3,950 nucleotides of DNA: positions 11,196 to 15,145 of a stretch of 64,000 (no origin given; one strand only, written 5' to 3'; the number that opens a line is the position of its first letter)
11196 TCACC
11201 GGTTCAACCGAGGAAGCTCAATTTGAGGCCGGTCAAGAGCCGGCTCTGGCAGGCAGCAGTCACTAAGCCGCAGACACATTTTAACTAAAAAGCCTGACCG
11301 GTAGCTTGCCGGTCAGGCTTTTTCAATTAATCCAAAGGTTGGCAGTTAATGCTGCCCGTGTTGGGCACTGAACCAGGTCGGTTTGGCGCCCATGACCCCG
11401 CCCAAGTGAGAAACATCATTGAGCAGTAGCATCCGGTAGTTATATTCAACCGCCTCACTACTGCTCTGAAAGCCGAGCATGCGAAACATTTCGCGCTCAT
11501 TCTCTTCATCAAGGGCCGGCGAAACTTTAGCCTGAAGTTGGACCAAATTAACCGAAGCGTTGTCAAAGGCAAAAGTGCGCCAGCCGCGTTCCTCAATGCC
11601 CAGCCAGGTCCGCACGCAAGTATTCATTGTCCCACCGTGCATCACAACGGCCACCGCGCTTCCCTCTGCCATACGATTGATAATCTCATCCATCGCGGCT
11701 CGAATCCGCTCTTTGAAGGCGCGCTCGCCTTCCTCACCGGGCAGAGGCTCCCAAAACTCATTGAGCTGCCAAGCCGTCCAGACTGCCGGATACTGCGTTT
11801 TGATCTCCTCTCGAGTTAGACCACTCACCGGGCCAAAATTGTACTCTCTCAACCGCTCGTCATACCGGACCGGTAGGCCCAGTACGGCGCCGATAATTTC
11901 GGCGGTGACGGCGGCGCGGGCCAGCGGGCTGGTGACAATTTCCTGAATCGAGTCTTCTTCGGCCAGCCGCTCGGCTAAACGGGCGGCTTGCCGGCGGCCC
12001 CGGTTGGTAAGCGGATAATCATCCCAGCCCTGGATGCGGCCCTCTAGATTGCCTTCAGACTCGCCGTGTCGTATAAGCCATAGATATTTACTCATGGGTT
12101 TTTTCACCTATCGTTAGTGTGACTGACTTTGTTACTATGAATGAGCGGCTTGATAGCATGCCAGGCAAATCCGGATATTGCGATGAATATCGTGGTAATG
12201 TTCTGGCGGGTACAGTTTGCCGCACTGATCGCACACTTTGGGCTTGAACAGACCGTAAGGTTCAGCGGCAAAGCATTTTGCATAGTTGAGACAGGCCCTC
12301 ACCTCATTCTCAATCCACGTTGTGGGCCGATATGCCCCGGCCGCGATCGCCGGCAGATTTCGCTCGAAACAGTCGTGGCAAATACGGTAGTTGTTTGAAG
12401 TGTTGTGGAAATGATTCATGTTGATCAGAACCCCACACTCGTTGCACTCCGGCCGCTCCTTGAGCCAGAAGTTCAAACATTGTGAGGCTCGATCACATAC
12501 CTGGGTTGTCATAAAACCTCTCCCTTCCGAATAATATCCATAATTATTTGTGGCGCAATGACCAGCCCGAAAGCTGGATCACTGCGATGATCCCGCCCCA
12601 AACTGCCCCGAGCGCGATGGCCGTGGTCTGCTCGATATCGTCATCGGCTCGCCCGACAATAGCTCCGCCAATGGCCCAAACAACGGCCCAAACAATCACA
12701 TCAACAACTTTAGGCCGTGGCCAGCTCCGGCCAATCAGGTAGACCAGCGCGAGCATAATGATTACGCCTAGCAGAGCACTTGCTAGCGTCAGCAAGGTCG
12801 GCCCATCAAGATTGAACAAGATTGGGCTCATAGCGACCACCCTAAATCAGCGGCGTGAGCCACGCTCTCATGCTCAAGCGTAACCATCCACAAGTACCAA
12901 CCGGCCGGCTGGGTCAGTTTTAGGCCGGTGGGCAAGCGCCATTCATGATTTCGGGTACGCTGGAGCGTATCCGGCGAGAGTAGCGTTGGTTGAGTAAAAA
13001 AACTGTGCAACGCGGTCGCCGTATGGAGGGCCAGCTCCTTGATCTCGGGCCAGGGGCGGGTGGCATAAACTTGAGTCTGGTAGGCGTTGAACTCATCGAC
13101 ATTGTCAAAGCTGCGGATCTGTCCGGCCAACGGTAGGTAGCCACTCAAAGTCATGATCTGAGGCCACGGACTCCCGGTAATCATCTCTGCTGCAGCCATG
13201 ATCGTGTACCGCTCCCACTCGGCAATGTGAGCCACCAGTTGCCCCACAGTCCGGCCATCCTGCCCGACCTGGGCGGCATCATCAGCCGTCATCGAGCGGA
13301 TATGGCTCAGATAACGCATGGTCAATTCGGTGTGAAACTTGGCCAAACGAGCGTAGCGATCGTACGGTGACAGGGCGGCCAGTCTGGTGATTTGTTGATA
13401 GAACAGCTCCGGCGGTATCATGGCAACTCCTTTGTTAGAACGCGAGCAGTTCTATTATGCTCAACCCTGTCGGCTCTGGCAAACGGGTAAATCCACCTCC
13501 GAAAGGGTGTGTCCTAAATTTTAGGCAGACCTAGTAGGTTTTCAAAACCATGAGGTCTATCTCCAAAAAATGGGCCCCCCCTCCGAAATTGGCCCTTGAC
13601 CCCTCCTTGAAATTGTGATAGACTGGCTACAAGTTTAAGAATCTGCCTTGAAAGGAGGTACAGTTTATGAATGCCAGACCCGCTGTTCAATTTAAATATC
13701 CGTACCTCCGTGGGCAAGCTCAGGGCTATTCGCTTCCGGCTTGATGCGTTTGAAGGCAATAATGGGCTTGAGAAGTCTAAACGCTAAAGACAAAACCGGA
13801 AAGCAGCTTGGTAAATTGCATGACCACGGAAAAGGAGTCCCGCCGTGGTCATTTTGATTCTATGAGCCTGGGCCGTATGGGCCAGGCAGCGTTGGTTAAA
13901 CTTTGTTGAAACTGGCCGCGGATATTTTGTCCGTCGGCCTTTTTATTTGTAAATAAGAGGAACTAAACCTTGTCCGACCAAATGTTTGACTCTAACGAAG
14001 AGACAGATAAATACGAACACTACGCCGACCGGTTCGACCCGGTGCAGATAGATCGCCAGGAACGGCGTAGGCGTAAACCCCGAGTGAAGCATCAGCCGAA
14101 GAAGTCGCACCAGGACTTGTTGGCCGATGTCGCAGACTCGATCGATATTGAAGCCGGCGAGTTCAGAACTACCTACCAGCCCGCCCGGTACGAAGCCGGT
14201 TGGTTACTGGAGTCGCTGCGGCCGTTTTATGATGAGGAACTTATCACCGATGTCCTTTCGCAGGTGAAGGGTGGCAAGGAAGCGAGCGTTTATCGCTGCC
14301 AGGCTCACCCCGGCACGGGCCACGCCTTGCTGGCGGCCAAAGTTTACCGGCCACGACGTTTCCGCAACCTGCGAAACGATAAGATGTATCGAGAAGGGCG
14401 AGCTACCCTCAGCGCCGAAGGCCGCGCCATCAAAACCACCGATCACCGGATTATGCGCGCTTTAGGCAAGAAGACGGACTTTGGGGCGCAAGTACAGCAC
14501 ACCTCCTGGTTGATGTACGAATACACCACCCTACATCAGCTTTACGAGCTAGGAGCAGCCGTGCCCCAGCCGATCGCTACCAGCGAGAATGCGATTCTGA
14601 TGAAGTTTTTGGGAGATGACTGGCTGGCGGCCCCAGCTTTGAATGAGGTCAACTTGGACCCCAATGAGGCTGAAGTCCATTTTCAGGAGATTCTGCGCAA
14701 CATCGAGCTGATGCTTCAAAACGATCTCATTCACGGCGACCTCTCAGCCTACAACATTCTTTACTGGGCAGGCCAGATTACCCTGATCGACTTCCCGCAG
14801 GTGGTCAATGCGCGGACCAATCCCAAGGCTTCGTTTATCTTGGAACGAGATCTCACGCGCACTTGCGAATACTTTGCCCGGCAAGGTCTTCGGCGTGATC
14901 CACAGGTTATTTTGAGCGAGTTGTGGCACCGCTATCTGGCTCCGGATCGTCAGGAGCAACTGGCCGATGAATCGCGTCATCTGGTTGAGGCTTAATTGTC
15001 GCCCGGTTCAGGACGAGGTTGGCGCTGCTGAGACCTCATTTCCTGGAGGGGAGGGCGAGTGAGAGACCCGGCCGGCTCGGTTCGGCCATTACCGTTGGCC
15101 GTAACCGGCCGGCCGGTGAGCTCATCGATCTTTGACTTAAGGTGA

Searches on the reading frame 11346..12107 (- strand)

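Call 4: search_protein_families(library=pfam, proteins=[window:11346-12107:-], max_evalue=0.1)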
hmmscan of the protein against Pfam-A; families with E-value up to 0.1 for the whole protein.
window:11346-12107:- (253 aa): 1 family
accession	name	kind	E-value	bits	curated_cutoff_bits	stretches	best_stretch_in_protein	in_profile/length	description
PF00300.27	His_Phos_1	-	5.6e-57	193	21.7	1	9-193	1-183/194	Histidine phosphatase superfamily (branch 1)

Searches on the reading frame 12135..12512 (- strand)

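Call 4: search_protein_families(library=pfam, proteins=[window:12135-12512:-], max_evalue=0.1)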
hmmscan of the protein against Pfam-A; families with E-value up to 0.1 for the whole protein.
window:12135-12512:- (125 aa): 2 families
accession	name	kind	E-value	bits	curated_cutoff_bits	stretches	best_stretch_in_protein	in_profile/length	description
PF01363.27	FYVE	-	0.011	16.3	27.8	0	4-63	9-47/67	FYVE zinc finger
PF24734.1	DUF7685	-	0.012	15.9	27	1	94-120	2-32/43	Domain of unknown function (DUF7685)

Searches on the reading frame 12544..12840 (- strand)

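Call 4: search_protein_families(library=pfam, proteins=[window:12544-12840:-], max_evalue=0.1)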
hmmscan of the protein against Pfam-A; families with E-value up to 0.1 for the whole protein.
window:12544-12840:- (98 aa): 2 families
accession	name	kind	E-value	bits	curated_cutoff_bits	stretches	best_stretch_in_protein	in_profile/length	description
PF19053.6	EccD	-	0.0042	16.5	30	1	18-85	5-71/339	EccD-like transmembrane domain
PF21222.2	Lamp2_2nd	-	0.093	13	27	1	22-38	8-24/32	Lysosome-associated membrane glycoprotein 2, transmembrane segment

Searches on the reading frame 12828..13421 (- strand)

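Call 4: search_protein_families(library=pfam, proteins=[window:12828-13421:-], max_evalue=0.1)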
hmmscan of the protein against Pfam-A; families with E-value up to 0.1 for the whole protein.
window:12828-13421:- (197 aa): 2 families
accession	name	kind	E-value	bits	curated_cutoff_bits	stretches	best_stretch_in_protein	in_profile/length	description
PF12867.12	DinB_2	-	9.5e-06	26.5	24.8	1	34-180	6-118/128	DinB superfamily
PF11716.13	MDMPI_N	-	0.0058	17.8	24.2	0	49-193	21-139/140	Mycothiol maleylpyruvate isomerase N-terminal domain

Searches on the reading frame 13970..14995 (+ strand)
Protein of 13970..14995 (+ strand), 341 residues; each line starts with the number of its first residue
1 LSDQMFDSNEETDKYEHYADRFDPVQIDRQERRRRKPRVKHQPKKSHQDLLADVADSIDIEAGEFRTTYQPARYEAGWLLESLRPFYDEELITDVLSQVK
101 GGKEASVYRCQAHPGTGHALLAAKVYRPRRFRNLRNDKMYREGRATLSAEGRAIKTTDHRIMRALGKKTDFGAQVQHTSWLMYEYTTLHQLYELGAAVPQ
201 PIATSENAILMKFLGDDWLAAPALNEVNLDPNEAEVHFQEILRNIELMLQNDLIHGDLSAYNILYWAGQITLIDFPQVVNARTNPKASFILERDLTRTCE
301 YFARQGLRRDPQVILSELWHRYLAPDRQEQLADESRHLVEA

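Call 4: search_protein_families(library=pfam, proteins=[window:13970-14995:+], max_evalue=0.1)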
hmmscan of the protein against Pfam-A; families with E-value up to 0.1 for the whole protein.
window:13970-14995:+ (341 aa): 5 families
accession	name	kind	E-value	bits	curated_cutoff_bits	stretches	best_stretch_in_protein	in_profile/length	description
PF01163.29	RIO1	-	3.7e-35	121.7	22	1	138-308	16-180/187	RIO domain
PF00069.31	Pkinase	-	3.5e-05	23.8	31.7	1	208-303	74-165/263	Protein kinase domain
PF06293.20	Kdo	-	0.00046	20.1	21.3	1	182-285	59-176/207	Lipopolysaccharide kinase (Kdo/WaaP) family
PF19974.5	TCAD9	-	0.02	14.5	40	1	253-296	299-342/429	Ternary complex associated domain 9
PF17373.7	DUF5395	-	0.061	14.3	25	0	145-189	18-62/81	Family of unknown function (DUF5395)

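Call 16: find_related_loci(query=window:13970-14995:+, collection=genome_contigs, flank=6000)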
Query window:13970-14995:+ (341 aa) in genome_contigs; peptide patterns used: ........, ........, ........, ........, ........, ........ (x = any residue, [..] = any of these).
257 stretches matched a pattern; 95 encode a relative of the query (tblastn E <= 1e-3); the best 80 are kept; 80 distinct loci.
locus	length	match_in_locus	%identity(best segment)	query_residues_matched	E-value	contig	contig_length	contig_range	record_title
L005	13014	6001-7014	68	1-339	4e-165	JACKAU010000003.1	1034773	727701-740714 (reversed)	MAG: Anaerolineales bacterium isolate HK-STAS-CHLO-3 HK-STAS-CHLO-3_3, whole genome shotgun sequence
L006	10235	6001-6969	64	13-336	2e-139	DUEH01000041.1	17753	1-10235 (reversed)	MAG TPA_asm: Chloroflexi bacterium isolate G576 Contig41, whole genome shotgun sequence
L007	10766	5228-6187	62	15-335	1e-135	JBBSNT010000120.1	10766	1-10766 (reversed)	MAG: Aggregatilineales bacterium isolate LS6_sbin.11 LS6_sbin.11_K_172348_L_10766_cov_8.0000, whole genome shotgun seque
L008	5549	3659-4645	62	6-340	1e-135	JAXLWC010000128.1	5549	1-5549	MAG: Anaerolineae bacterium isolate STL-CHL13 C2.29.fa-128, whole genome shotgun sequence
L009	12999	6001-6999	58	4-340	4e-134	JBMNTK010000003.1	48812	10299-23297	MAG: Anaerolineae bacterium isolate SBF912SR1HQ0001 scaffold_1883_c1, whole genome shotgun sequence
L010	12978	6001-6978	60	12-338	1e-133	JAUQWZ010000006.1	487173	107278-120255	MAG: Aggregatilineales bacterium isolate BIN16 contig_17991, whole genome shotgun sequence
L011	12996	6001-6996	61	6-338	5e-133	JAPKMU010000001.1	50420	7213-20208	MAG: Anaerolineae bacterium isolate RH21 NODE_1_length_50420_cov_1.487516:GC=0.559, whole genome shotgun sequence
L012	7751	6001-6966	61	18-338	9e-133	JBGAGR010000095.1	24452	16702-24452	MAG: Aggregatilineales bacterium isolate MAG_MBR_H125.63 MBRH125-63_opera_contig_4247, whole genome shotgun sequence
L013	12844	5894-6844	63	13-326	1e-132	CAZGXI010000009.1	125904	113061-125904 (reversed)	MAG TPA_asm: uncultured Anaerolineae bacterium isolate binchicken_co190_119 genome assembly, contig: NODE_295_length_125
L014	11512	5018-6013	61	6-338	2e-132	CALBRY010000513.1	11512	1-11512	MAG TPA_asm: uncultured Chloroflexi bacterium isolate SRR5576005_bin.25_CONCOCT_v1.1_MAG genome assembly, contig: ERZ795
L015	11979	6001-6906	63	22-323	4e-131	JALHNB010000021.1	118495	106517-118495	MAG: Anaerolineae bacterium isolate Bin_50_3 c_000000001011, whole genome shotgun sequence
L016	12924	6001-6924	61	15-323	7e-131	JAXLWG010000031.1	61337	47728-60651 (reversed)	MAG: Anaerolineae bacterium isolate STL-CHL17 C2.97.fa-31, whole genome shotgun sequence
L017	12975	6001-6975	61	12-336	2e-130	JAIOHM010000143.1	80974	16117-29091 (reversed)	MAG: Anaerolineae bacterium isolate MAG_04 contig_194075, whole genome shotgun sequence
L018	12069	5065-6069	60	6-341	2e-130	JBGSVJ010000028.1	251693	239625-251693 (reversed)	MAG: Anaerolineae bacterium isolate JTS-AC454 k141_3026099, whole genome shotgun sequence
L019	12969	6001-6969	60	12-336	1e-129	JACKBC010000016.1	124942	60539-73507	MAG: Caldilineaceae bacterium isolate HK-STAS-CHLO-11 HK-STAS-CHLO-11_16, whole genome shotgun sequence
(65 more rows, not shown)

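Call 22: find_homologous_proteins(query=window:13970-14995:+, max_evalue=1e-80)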
Query window:13970-14995:+ (341 aa): 3570 proteins with E <= 1e-80 among 8000 candidates; the best 120 are listed.
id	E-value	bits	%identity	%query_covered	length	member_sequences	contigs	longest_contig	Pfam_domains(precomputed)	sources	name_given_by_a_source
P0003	1.0e-226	770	100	99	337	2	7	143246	PF01163.29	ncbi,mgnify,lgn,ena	mgnify:CR=1 FL=1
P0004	2.3e-194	663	85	100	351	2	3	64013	PF01163.29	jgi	jgi:RIO kinase 1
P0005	2.4e-158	545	68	99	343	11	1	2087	PF00069.32,PF01163.29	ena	-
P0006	2.3e-154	532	67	100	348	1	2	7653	PF00069.32,PF01163.29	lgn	-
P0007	3.3e-152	525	67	99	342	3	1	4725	PF00069.32,PF01163.29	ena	-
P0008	3.7e-150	518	66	100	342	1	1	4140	PF00069.32,PF01163.29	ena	-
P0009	1.2e-149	516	66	100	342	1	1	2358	PF00069.32,PF01163.29,PF01636.30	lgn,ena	-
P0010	1.6e-149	516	70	95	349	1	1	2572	PF06293.21,PF01163.29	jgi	jgi:RIO kinase 1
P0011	6.6e-148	510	64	99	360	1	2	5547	PF00069.32,PF01163.29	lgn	-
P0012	2.4e-147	509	66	98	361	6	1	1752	PF00069.32,PF01163.29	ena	-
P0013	2.6e-146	505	66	98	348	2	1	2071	PF06293.21,PF01163.29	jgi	jgi:RIO kinase 1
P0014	2.8e-146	505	65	97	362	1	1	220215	PF00069.32,PF01163.29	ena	-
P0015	8.8e-146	504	68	95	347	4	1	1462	PF06293.21,PF01163.29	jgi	jgi:RIO kinase 1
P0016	6.8e-145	501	65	97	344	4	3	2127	PF06293.21,PF00069.32,PF01163.29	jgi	jgi:RIO kinase 1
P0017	1.7e-144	499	66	97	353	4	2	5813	PF00069.32,PF01163.29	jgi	jgi:RIO kinase 1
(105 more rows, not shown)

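Call 24: find_encoding_contigs(protein=P0004, flank=6000)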
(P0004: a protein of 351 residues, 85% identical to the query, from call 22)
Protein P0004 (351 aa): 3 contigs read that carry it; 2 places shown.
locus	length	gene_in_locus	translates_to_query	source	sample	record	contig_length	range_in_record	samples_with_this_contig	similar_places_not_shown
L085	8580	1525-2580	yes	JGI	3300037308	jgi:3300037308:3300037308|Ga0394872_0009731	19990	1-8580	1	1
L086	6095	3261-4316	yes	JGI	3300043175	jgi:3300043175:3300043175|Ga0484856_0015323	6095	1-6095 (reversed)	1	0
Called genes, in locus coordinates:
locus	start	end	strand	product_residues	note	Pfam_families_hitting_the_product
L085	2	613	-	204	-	?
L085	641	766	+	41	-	-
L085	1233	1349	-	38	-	-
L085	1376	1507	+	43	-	-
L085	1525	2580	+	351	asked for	PF01163:RIO1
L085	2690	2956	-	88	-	-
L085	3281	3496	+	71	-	PF13366:PDDEXK_3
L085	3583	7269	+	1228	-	PF02574:S-methyl_trans, PF00809:Pterin_bind, PF02607:B12-binding_2, PF02310:B12-binding, PF02965:Met_synt_B12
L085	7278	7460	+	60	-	-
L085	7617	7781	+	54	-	-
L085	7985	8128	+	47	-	-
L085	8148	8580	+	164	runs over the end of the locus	PF02629:CoA_binding (weak), PF13380:CoA_binding_2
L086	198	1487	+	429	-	PF00463:ICL, PF13714:PEP_mutase, PF00463:ICL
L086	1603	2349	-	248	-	PF00300:His_Phos_1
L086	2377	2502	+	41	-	-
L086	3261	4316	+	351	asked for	PF01163:RIO1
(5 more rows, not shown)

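Call 39: find_encoding_contigs(protein=P0003, flank=3000, max_places=10)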
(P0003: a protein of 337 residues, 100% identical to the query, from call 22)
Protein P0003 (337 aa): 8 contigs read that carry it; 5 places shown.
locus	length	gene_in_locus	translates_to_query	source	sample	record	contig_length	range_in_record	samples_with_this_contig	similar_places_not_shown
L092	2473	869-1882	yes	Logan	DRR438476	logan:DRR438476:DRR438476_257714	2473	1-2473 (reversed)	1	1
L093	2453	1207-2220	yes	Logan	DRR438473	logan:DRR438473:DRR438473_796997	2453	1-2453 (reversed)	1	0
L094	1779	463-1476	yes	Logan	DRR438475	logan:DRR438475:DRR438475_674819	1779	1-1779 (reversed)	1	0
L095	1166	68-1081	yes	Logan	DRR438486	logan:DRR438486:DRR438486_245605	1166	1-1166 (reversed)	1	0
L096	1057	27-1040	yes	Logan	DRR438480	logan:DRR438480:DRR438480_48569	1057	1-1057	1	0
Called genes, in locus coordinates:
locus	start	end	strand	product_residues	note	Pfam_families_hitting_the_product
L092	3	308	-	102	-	?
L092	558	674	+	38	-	-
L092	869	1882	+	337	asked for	PF01163:RIO1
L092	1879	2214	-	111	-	-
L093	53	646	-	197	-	-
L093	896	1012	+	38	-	-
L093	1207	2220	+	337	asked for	PF01163:RIO1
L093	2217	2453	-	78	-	?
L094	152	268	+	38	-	-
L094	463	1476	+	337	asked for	PF01163:RIO1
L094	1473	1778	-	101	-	?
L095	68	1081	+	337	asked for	PF01163:RIO1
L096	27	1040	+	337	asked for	PF01163:RIO1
